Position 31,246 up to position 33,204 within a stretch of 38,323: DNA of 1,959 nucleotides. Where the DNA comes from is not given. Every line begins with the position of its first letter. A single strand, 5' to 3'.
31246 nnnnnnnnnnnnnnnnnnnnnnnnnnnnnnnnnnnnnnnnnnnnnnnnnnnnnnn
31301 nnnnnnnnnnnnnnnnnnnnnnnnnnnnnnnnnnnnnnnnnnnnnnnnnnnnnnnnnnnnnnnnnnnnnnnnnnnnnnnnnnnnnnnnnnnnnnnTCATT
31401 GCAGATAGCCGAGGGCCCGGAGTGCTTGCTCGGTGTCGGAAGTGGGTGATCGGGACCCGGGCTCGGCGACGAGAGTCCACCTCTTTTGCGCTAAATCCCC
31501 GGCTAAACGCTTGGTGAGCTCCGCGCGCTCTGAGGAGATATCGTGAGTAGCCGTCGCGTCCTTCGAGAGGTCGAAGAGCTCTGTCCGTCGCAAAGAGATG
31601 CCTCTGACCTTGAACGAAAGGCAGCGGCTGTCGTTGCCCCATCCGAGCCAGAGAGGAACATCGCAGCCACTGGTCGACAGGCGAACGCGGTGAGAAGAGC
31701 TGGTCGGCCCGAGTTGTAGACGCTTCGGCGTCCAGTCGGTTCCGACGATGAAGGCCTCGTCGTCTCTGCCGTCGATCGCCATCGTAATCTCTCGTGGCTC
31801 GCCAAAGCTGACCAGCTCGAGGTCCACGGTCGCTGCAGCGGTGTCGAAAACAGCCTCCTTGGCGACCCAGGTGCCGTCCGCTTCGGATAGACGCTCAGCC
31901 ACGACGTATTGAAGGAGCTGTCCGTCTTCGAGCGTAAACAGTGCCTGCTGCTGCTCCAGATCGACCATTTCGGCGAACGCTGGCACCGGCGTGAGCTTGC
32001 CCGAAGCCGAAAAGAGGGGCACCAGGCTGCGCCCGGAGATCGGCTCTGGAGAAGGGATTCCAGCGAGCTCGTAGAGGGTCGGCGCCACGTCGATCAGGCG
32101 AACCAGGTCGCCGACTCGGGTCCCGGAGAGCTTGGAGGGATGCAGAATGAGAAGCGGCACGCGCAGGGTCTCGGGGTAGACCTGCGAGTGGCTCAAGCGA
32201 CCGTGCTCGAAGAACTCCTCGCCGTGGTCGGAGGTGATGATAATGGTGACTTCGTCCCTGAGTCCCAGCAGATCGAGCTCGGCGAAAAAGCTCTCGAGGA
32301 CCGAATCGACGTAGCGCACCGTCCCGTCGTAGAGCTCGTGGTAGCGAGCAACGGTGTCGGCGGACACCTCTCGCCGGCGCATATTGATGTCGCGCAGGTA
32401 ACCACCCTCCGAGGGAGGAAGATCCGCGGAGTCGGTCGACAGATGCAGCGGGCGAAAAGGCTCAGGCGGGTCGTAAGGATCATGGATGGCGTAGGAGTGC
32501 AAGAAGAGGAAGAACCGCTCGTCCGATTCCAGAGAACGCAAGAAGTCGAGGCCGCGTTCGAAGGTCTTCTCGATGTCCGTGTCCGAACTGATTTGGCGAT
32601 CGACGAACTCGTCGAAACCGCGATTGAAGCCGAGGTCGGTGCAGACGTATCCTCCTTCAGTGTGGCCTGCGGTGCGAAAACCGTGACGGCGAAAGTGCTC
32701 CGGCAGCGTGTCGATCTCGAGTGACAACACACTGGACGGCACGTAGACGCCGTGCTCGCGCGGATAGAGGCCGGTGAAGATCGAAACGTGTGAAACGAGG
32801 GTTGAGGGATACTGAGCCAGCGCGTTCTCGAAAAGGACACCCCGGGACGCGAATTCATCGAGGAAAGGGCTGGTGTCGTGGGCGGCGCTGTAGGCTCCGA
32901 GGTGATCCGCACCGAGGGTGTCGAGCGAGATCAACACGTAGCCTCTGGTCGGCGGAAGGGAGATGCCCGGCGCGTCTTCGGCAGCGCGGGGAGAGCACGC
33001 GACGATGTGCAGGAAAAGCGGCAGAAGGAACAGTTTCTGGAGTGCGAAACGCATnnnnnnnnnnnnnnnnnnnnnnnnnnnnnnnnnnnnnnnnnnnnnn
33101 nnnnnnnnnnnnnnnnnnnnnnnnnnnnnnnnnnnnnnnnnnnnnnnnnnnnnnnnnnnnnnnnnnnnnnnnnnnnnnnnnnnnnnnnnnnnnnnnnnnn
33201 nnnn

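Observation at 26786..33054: Four-gene extracytoplasmic operon whose three large enzymes share an identical-style C-terminal tail L[KR]ALGY[IL]x-COOH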

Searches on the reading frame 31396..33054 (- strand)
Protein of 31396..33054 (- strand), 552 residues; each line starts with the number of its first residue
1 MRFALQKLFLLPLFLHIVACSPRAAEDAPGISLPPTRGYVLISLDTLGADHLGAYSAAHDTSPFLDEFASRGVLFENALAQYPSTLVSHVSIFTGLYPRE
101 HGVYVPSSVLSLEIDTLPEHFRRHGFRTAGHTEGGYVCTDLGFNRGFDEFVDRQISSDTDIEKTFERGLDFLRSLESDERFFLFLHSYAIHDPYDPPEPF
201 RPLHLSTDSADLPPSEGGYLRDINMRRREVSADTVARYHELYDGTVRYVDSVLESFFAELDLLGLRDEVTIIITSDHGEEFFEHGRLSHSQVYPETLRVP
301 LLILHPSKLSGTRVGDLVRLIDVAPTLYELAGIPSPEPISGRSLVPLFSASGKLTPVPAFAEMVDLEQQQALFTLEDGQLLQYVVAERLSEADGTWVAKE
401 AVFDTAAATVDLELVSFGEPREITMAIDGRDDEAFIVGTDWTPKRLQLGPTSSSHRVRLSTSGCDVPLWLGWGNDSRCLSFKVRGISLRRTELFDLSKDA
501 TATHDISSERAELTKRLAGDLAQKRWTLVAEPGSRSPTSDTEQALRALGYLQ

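Call 3: search_protein_families(library=pfam, proteins=[window:31396-33054:-], max_evalue=0.01)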
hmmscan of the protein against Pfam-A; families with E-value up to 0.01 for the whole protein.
window:31396-33054:- (552 aa): 3 families
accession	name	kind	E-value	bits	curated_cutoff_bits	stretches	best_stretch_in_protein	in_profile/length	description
PF00884.28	Sulfatase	-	2.3e-43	149.1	25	1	39-333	3-301/301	Sulfatase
PF01663.27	Phosphodiest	-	1.5e-17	64.7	23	2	40-104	2-63/342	Type I phosphodiesterase / nucleotide pyrophosphatase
PF16347.10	SGSH_C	-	2.7e-12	47.5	29.3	1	283-350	2-70/154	N-sulphoglucosamine sulphohydrolase, C-terminal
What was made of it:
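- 31396..33054 (-): Sulfatase-like alkaline-phosphatase-superfamily lipoprotein 2 (552 aa), with Thr85 at the nucleophile position. Pfam Sulfatase 2.3e-43 (call 3).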

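Call 4: search_protein_families(library=ncbifam, proteins=[window:31396-33054:-], max_evalue=0.01)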
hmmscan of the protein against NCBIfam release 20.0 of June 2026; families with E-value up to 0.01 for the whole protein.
window:31396-33054:- (552 aa): 13 families
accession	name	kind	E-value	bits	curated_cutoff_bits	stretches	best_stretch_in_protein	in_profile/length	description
NF010322.0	PRK13759.1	equivalog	3.5e-37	128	481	2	166-351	187-383/486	arylsulfatase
TIGR03417.1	chol_sulfatase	equivalog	3.3e-27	95.5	433.45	2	206-379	219-393/500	choline-sulfatase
NF045661.1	HdlasePehA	equivalog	2.2e-23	82.6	900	2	219-350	261-394/506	phosphoric/sulfuric ester hydrolase PehA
NF052527.1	Mn_arylsulf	exception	2.8e-18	66.1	850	2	167-347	186-374/479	manganese-dependent arylsulfatase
NF038075.1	fam_STM4013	hypoth_equivalog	3.9e-08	33.1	250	1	245-300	203-255/261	STM4013/SEN3800 family hydrolase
NF053595.1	LptchSynLtaSGpos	equivalog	1.1e-05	24.2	970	1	226-336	418-531/626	lipoteichoic acid synthase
TIGR01307.1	pgm_bpd_ind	equivalog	0.00087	17.9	330.65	1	267-345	428-504/504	2,3-bisphosphoglycerate-independent phosphoglycerate mutase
NF047438.1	polymyxin_MCR12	exception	0.001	17.5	1200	1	230-293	411-474/548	MCR-12 family phosphoethanolamine--lipid A transferase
NF042991.1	alk_phos_PafA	equivalog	0.0032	15.9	650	0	42-103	43-105/554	alkaline phosphatase PafA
NF038282.1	LapC_YejM_PbgA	exception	0.0034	15.7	825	1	225-327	397-496/584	LPS biosynthesis-modulating metalloenzyme YejM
NF028537.1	P_eth_NH2_trans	domain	0.0044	15.6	500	1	242-289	413-460/527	phosphoethanolamine--lipid A transferase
NF007160.0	PRK09598.1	equivalog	0.0051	15.2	561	1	241-289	405-451/523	phosphoethanolamine--lipid A transferase EptA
NF033409.0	poly_MCR3_broad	equivalog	0.0087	14.7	1075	0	226-293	396-463/535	MCR-3-related phosphoethanolamine--lipid A transferase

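Call 10: find_homologous_proteins(query=window:31396-33054:-, max_evalue=0.00001)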
Query window:31396-33054:- (552 aa): 3532 proteins with E <= 0.00001 among 8000 candidates; the best 120 are listed.
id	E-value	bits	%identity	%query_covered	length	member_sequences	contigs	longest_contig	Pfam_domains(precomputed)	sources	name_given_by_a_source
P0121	0.0e+0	1246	100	100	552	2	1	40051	PF01663.28,PF16347.11,PF00884.29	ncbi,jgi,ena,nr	ncbi:MAG: sulfatase [Acidobacteriota bacterium]|nr:sulfatase [Acidobacteriota bacterium]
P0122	5.4e-296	1000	81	97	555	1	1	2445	PF01663.28,PF16347.11,PF00884.29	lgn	-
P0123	5.3e-212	723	59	99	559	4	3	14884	PF01663.28,PF16347.11,PF00884.29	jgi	jgi:arylsulfatase A-like enzyme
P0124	5.4e-212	723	59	99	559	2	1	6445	PF01663.28,PF16347.11,PF00884.29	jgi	jgi:arylsulfatase A-like enzyme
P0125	9.2e-184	630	56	99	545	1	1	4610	PF01663.28,PF16347.11,PF00884.29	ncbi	-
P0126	6.7e-183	627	55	96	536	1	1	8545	PF01663.28,PF16347.11,PF00884.29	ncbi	-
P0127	1.0e-180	620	54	97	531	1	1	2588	PF01663.28,PF16347.11,PF00884.29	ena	-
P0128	1.9e-178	613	52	98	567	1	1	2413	PF01663.28,PF16347.11,PF00884.29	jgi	-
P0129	2.2e-177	609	54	97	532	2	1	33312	PF01663.28,PF16347.11,PF00884.29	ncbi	-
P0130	1.1e-175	603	52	99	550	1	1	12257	PF01663.28,PF16347.11,PF00884.29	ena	-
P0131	1.6e-175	603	54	97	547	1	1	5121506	PF01663.28,PF16347.11,PF00884.29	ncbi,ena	-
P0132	2.0e-174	599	54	94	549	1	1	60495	PF01663.28,PF16347.11,PF00884.29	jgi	jgi:hypothetical protein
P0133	3.0e-174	599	53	97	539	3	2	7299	PF01663.28,PF16347.11,PF00884.29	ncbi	-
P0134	9.8e-174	597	54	95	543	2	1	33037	PF01663.28,PF16347.11,PF00884.29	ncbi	-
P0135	1.3e-172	593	54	93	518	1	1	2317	PF01663.28,PF16347.11,PF00884.29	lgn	-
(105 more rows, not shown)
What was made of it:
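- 31396..33054 (-): 100% identical to P0121 (call 10).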

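Call 28: search_solved_structures(query=window:31396-33054:-, max_evalue=0.00001, show_alignments=1)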
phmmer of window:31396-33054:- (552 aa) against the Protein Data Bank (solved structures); distinct sequences matched with E-value up to 0.00001: 57.
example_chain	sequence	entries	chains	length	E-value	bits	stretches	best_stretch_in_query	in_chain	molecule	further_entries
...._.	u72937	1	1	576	1.6e-22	82.9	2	166-349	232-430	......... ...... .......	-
7oz8_AAA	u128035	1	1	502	2.7e-19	72.3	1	179-349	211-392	Choline-sulfatase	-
7p24_AAA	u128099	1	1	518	8.5e-19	70.7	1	224-349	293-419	Mucin-desulfating sulfatase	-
6hhm_A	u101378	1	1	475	1.1e-18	70.3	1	230-347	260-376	Arylsulfatase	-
7lha_A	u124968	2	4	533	3.4e-17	65.4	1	219-350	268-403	Exo-L-galactose-6-sulfatase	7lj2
5g2v_A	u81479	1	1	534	2.2e-16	62.7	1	237-354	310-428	N-ACETYLGLUCOSAMINE-6-SULFATASE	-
4upl_A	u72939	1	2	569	3.9e-16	61.9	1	240-350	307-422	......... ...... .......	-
4uph_A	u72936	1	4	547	7.3e-16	61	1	234-349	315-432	SULFATASE (SULFURIC ESTER HYDROLASE) PROTEIN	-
9koq_A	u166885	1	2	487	3.2e-15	58.9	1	166-331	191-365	Sulfatase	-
2w8s_A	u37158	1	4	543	1.6e-14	56.6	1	236-353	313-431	PHOSPHONATE MONOESTER HYDROLASE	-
7snj_A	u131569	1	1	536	2.2e-14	56.1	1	237-349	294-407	Arylsulfatase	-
7sno_A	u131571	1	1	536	3.8e-14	55.3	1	237-349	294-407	Arylsulfatase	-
6hr5_A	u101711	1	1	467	5.7e-14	54.7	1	249-349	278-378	Alpha-L-rhamnosidase/sulfatase (GH78)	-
7stt_A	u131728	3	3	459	1.3e-13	53.6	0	123-357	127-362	N-acetylgalactosamine-6-sulfatase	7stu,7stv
8di0_A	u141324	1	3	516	3.1e-13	52.3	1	240-358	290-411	Arylsulfatase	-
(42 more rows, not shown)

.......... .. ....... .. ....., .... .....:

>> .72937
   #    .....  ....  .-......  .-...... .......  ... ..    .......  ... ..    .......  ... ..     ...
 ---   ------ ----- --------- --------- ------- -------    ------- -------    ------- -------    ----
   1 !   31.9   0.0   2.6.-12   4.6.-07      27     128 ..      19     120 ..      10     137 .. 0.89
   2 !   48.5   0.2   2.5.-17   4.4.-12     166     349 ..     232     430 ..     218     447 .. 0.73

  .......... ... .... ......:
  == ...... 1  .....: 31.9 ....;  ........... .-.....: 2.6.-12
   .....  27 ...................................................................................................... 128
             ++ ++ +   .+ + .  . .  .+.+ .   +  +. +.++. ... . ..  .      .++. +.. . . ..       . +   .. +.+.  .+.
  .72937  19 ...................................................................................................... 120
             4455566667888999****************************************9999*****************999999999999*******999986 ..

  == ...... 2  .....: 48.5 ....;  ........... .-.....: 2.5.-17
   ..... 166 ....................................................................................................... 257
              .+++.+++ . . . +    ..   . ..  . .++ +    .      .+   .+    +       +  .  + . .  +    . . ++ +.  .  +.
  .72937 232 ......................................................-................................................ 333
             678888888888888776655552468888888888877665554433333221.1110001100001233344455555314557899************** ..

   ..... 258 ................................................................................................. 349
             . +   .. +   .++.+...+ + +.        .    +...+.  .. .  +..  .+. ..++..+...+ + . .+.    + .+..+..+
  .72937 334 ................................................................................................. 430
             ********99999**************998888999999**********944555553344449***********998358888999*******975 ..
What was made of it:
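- On Formylglycine-dependent (S1) sulfatase: Sulfatase-like 2 has P-S-T85-L-V-S-H aligned to the V-[C/A]-G-P-S-R of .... (call 28).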

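Call 59: predict_structure(alignment_id=A5)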
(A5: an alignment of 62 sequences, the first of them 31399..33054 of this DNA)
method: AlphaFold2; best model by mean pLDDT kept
length: 552 residues; sequences in the alignment: 62
mean_pLDDT: 93.1   pTM: 0.91
mean pLDDT of the five models: 93.1, 92.6, 92.5, 92.2, 91.8
residues with pLDDT >= 90: 482; 70-90: 39; 50-70: 18; < 50: 13
segments of 3 or more residues with pLDDT < 50: 10-12, 25-27
pLDDT, mean of each block of 10 residues (from residue 1): 47 53 53 94 98 95 96 97 97 98 94 98 99 95 98 91 98 98 97 94 86 91 92 96 98 98 97 98 94 98 94 97 98 97 95 93 96 96 97 96 96 98 96 96 95 92 95 94 98 98 96 97 97 93 87 76
secondary structure, 60 per line:
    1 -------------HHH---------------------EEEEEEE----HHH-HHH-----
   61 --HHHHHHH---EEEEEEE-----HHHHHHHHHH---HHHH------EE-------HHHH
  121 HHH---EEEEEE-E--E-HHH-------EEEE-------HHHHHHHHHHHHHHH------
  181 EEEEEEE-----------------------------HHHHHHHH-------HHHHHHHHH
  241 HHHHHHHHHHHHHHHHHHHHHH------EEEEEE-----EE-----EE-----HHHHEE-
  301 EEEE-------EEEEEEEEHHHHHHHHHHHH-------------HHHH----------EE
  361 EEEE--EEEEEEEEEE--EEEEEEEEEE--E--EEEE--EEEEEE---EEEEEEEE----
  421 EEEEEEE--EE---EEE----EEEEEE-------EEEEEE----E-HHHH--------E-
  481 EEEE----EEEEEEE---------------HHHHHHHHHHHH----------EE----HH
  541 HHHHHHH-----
elements in order: E38-44 H63-69 E73-79 H85-94 H98-101 H117-123 E127-132 E149-152 H160-174 E181-187 H217-224 H232-262 E269-274 H294-297 E301-304 E312-319 H320-331 H345-348 E359-364 E367-376 E379-388 E394-397 E400-405 E409-416 E421-427 E435-437 E442-447 E455-460 H467-470 E481-484 E489-495 H511-522 H539-547
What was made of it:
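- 31399..31443 (-): Tail of protein 2: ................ AF2 helix 539-547, with pLDDT 93 for residues 531-540 and 87 for 541-550 (call 59).
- Order: in sulfatase-like 2 the whole last 55 residues are predicted ordered, with pLDDT 87–97 (call 59). The tail is predicted ordered in sulfatase-like 2 (call 59).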

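Call 63: fold_search(model_id=the predicted structure, library=pdb)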
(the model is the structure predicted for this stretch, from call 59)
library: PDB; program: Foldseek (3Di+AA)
matches with E <= 10: 1493; with E <= 0.001: 433
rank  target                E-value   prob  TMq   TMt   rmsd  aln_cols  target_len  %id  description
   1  7lj2_A                4.1e-25  1.00  0.62  0.67   5.7       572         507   18  Structure of Exo-L-galactose-6-sulfatase BuS1_11 from Bacteroides uniformis in complex with neoporphyrabiose (released 2022-02-09)
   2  7lha_A                9.6e-25  1.00  0.60  0.66   7.6       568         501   19  Structure of the Exo-L-galactose-6-sulfatase BuS1_11 from Bacteroides uniformis (released 2022-02-09)
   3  6hhm                  1.4e-23  1.00  0.56  0.67   5.8       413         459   20  Crystal structure of the family S1_7 ulvan-specific sulfatase FA22070 from Formosa agariphila (released 2019-06-26)
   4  7lha_B                2.1e-23  1.00  0.61  0.67   6.5       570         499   19  Structure of the Exo-L-galactose-6-sulfatase BuS1_11 from Bacteroides uniformis (released 2022-02-09)
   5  4uph_A                3.6e-23  1.00  0.56  0.61   9.9       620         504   16  Crystal Structure of Phosphonate Monoester Hydrolase of Agrobacterium radiobacter (released 2015-07-01)
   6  9koq_B                8.6e-23  1.00  0.58  0.67   5.7       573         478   16  Crystal structure of an Arylsulfatase from Enterococcus faecium (released 2025-07-30)
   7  6g5z_D                9.6e-23  1.00  0.60  0.65   6.6       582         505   17  Choline sulfatase from Ensifer (Sinorhizobium) meliloti (released 2019-04-10)
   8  7pth_B                1.8e-22  1.00  0.60  0.64   6.8       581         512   17  C54S mutant of choline-sulfatase from E. meliloti CECT4857 bound to choline (released 2022-08-03)
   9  7snj                  1.8e-22  1.00  0.60  0.65   8.6       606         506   15  Structure of Bacple_01701, a 6-O-galactose porphyran sulfatase (released 2022-10-05)
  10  6g5z_A                2.4e-22  1.00  0.57  0.62   9.1       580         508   17  Choline sulfatase from Ensifer (Sinorhizobium) meliloti (released 2019-04-10)
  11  7oz8                  2.7e-22  1.00  0.57  0.66   7.0       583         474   15  Sulfated host glycan recognition by carbohydrate sulfatases of the human gut microbiota (BT1918_S1_46) (released 2022-06-29)
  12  7pth_A                3.3e-22  1.00  0.59  0.63   6.8       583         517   17  C54S mutant of choline-sulfatase from E. meliloti CECT4857 bound to choline (released 2022-08-03)
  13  7ptj_A                3.8e-22  1.00  0.57  0.61   9.3       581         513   17  C54S mutant of choline-sulfatase from E. meliloti CECT4857 bound to HEPES (released 2022-08-03)
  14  5fql_A                4.7e-22  1.00  0.53  0.58   6.5       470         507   20  Insights into Hunter syndrome from the structure of iduronate-2- sulfatase (released 2017-01-18)
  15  6fny_H                5.0e-22  1.00  0.60  0.64   6.6       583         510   16  CRYSTAL STRUCTURE OF A CHOLINE SULFATASE FROM SINORHIZOBIUM MELLILOTI (released 2018-02-28)
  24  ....                  1.2e-21  1.00  0.57  0.57   6.2       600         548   19  Dimeric sulfatase SpAS1 from Silicibacter pomeroyi (released 2015-07-01)
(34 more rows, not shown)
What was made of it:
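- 31396..33054 (-): S1-sulfatase fold, TM about 0.6 (call 63).
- On Formylglycine-dependent (S1) sulfatase: Foldseek TM 0.56–0.62 to S1 sulfatases (call 63).
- Closest known: C-terminal oligomerisation arms of AP-superfamily enzymes. Same: These sulfatases are structural neighbours of sulfatase-like 2 (call 63).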
